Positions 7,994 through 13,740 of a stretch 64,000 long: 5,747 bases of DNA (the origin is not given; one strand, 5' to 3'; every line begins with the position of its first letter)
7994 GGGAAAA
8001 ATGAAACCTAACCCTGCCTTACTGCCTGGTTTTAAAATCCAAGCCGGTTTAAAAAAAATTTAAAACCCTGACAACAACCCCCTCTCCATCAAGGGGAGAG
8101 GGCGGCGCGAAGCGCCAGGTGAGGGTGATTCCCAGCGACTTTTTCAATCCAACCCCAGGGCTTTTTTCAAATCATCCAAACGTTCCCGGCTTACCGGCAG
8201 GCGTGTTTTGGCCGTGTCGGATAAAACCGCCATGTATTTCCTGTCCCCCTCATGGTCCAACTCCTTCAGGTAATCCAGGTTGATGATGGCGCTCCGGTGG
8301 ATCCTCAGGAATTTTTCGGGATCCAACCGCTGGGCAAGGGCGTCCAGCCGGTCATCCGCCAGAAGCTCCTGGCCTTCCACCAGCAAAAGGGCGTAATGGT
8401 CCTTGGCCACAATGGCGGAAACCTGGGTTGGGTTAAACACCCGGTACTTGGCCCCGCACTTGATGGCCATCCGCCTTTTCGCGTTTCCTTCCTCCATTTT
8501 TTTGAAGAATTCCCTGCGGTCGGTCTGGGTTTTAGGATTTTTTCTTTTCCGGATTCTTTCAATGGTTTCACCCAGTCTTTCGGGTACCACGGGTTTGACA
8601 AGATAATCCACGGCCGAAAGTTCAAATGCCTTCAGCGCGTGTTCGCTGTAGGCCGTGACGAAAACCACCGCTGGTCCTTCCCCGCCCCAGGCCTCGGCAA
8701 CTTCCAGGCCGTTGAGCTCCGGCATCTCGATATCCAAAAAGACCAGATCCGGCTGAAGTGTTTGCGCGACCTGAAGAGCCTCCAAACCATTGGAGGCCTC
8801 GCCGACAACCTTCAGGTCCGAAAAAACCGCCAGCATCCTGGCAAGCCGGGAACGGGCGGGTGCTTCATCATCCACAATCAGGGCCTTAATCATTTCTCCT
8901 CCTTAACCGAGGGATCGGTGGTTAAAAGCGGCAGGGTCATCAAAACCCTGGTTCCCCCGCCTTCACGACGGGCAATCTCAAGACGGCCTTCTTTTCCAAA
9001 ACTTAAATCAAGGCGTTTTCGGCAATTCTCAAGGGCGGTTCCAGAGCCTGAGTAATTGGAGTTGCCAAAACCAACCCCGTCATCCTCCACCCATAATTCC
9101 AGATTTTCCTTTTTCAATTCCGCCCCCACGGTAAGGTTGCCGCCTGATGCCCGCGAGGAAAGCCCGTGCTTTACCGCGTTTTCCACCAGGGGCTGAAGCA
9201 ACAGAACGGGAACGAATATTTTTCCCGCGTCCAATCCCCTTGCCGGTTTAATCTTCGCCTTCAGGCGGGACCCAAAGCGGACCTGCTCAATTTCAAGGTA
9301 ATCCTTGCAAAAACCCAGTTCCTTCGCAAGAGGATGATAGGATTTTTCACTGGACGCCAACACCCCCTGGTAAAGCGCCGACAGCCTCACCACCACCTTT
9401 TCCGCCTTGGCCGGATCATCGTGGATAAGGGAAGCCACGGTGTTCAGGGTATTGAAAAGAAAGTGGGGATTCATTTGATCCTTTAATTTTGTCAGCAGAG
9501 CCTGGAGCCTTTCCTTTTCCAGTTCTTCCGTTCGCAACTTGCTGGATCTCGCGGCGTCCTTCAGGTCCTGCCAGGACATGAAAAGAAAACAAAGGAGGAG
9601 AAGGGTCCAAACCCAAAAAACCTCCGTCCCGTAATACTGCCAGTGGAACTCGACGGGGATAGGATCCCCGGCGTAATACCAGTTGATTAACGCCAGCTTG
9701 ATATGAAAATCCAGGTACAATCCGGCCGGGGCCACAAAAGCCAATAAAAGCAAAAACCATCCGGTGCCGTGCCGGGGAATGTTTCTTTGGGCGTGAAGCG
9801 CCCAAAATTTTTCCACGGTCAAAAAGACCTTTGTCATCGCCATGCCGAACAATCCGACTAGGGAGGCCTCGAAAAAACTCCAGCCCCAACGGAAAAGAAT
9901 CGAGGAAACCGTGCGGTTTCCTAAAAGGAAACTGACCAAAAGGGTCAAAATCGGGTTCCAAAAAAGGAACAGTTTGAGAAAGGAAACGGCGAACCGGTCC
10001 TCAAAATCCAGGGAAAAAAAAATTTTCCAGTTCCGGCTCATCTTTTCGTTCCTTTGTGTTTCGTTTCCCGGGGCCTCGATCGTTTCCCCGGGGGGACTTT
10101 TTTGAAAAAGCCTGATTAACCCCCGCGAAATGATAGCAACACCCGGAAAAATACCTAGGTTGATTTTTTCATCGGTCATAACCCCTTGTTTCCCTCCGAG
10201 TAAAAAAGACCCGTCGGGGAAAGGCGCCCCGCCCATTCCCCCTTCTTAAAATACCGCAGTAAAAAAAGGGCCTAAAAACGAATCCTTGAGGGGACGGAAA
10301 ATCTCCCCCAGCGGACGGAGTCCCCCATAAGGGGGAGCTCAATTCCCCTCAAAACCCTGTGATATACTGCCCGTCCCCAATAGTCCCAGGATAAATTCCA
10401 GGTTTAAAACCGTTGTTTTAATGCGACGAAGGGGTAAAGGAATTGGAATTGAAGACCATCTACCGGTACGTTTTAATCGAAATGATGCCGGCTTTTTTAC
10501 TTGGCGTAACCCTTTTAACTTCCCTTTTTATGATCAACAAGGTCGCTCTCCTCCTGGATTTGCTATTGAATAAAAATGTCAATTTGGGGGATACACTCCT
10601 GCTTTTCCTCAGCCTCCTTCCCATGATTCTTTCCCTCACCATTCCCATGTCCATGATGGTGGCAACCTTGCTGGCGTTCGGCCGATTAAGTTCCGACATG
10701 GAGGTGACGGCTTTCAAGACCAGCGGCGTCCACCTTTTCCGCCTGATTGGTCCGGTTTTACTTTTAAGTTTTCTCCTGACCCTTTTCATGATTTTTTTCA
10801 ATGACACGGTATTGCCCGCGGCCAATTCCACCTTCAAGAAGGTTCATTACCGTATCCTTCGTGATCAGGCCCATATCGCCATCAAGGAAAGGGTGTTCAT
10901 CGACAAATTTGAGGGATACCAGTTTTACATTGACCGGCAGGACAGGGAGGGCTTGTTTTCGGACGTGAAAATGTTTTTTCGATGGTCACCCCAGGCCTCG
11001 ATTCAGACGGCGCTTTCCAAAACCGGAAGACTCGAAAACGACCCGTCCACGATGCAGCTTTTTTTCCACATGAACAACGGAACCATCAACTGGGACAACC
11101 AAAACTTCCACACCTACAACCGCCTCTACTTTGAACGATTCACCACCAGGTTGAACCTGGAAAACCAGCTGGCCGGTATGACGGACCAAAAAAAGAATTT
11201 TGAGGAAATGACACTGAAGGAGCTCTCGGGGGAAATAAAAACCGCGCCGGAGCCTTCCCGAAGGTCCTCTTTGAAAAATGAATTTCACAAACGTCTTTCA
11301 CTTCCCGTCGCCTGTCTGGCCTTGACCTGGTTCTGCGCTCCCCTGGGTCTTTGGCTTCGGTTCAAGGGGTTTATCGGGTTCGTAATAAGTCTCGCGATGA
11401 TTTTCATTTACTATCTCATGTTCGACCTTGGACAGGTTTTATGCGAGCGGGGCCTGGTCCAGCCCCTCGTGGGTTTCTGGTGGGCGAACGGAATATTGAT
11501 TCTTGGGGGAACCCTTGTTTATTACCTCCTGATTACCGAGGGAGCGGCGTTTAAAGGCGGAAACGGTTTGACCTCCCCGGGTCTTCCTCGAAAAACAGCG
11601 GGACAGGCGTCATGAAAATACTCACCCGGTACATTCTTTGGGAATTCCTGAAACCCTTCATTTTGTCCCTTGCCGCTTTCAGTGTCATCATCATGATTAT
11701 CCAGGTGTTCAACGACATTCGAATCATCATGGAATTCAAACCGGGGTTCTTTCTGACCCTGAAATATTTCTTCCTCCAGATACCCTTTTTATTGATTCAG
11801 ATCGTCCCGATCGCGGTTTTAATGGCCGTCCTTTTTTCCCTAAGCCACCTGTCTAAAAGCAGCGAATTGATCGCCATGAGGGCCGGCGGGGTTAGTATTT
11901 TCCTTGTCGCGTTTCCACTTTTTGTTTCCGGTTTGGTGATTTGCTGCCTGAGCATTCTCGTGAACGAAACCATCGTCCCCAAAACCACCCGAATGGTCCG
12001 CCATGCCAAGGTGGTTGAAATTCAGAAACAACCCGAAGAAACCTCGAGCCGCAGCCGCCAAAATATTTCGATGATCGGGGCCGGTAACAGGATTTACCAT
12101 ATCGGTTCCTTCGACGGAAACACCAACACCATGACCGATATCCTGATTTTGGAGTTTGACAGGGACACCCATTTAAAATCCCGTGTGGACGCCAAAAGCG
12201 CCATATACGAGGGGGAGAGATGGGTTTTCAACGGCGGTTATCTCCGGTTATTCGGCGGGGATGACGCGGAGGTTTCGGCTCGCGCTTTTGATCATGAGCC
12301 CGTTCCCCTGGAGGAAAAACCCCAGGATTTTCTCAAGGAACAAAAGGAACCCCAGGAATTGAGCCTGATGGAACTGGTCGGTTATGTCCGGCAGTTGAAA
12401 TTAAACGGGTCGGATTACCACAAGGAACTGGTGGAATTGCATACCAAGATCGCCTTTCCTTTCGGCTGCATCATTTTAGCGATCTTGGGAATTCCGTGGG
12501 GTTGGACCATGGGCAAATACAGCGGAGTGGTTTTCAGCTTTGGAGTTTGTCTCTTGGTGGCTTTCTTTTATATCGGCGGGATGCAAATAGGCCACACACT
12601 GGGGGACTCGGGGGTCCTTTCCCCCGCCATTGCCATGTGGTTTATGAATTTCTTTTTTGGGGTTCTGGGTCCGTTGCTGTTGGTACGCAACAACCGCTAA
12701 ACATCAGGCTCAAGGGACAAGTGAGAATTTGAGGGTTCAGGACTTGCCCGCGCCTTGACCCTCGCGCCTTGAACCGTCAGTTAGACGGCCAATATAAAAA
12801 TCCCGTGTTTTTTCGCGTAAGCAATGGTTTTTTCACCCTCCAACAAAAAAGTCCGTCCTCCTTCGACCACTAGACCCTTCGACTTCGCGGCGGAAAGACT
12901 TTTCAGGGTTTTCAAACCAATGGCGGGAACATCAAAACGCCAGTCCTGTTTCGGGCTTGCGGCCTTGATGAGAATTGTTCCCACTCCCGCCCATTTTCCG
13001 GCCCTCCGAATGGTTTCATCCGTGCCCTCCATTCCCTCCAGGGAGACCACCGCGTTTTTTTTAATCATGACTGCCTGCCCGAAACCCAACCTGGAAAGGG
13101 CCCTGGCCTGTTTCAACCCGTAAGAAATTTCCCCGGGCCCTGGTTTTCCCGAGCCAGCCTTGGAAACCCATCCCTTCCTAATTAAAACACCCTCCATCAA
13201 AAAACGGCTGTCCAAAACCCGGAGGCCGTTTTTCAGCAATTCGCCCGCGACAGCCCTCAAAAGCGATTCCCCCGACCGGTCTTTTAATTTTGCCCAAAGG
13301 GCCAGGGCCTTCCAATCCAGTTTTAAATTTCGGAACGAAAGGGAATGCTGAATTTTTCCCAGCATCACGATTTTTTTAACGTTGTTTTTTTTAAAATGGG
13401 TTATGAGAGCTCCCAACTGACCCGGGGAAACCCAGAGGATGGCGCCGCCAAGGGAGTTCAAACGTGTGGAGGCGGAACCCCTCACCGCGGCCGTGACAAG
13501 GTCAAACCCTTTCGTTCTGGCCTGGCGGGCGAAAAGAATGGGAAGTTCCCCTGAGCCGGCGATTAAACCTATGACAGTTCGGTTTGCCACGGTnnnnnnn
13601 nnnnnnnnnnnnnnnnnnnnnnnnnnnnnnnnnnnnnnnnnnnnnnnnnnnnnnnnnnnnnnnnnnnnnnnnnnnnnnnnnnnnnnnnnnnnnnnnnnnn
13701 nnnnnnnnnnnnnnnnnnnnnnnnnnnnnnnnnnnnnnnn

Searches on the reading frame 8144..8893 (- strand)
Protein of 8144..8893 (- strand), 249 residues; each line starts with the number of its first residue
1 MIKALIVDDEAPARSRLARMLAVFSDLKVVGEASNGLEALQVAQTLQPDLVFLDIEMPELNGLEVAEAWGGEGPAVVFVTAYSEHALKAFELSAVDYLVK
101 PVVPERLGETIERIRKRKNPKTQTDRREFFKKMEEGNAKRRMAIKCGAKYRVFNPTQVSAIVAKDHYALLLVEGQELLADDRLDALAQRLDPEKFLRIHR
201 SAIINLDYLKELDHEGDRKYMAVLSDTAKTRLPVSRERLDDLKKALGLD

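Call 40: search_protein_families(library=pfam, proteins=[window:8144-8893:-], max_evalue=0.00001)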
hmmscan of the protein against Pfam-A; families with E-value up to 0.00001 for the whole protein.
window:8144-8893:- (249 aa): 2 families
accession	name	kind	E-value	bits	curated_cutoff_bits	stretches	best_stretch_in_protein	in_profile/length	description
PF00072.30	Response_reg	-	4.1e-22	78.9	30.2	1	5-111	2-110/111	Response regulator receiver domain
PF04397.21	LytTR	-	2.2e-20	73.1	22.6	1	150-246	3-97/98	LytTr DNA-binding domain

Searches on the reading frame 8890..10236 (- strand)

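Call 40: search_protein_families(library=pfam, proteins=[window:8890-10236:-], max_evalue=0.00001)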
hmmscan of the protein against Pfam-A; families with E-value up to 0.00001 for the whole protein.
window:8890-10236:- (448 aa): 2 families
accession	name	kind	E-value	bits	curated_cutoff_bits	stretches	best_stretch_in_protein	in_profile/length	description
PF06580.19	His_kinase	-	5.1e-24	84.8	25.2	1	248-325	3-81/81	Histidine kinase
PF02518.31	HATPase_c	-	1.6e-09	38.6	26.4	1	346-437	9-109/111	Histidine kinase-, DNA gyrase B-, and HSP90-like ATPase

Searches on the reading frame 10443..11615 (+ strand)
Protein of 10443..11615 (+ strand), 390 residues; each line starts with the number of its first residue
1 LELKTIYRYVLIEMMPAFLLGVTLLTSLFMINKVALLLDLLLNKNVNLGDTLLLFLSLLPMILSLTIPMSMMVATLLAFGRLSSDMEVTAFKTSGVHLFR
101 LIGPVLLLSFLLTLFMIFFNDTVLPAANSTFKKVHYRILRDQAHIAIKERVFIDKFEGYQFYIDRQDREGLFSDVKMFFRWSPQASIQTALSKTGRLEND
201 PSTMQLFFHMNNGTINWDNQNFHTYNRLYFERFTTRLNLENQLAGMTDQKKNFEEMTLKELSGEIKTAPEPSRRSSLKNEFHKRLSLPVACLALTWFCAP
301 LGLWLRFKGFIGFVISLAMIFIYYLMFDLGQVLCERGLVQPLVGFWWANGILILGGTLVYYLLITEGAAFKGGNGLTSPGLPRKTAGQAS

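Call 40: search_protein_families(library=pfam, proteins=[window:10443-11615:+], max_evalue=0.00001)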
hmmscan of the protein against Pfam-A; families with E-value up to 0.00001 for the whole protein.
window:10443-11615:+ (390 aa): 1 family
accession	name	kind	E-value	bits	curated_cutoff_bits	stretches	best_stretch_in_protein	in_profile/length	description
PF03739.19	LptF_LptG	-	2.9e-75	254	27.9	1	8-360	1-351/353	Lipopolysaccharide export system permease LptF/LptG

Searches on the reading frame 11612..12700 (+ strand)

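Call 40: search_protein_families(library=pfam, proteins=[window:11612-12700:+], max_evalue=0.00001)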
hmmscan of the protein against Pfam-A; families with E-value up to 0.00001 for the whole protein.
window:11612-12700:+ (362 aa): 1 family
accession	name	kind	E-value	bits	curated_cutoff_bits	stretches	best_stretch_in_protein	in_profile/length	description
PF03739.19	LptF_LptG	-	8.3e-86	288.6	27.9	1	6-357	1-351/353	Lipopolysaccharide export system permease LptF/LptG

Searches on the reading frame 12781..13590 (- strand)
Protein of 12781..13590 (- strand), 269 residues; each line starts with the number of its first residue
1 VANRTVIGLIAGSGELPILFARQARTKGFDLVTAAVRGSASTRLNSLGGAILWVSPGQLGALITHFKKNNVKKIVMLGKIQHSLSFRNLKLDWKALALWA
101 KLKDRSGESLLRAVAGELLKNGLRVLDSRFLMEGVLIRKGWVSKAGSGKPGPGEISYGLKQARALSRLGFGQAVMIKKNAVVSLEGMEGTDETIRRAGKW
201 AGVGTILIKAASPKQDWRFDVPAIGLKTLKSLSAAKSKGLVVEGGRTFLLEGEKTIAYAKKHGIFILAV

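Call 40: search_protein_families(library=pfam, proteins=[window:12781-13590:-], max_evalue=0.00001)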
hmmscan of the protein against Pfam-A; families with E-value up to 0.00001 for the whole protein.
window:12781-13590:- (269 aa): 2 families
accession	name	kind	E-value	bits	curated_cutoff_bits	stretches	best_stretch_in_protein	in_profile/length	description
PF06230.17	LpxI_C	-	7.2e-36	123.4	25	1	149-267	12-131/131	LpxI C-terminal domain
PF17930.7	LpxI_N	-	3.3e-34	118.1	25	1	7-133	2-127/129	LpxI N-terminal domain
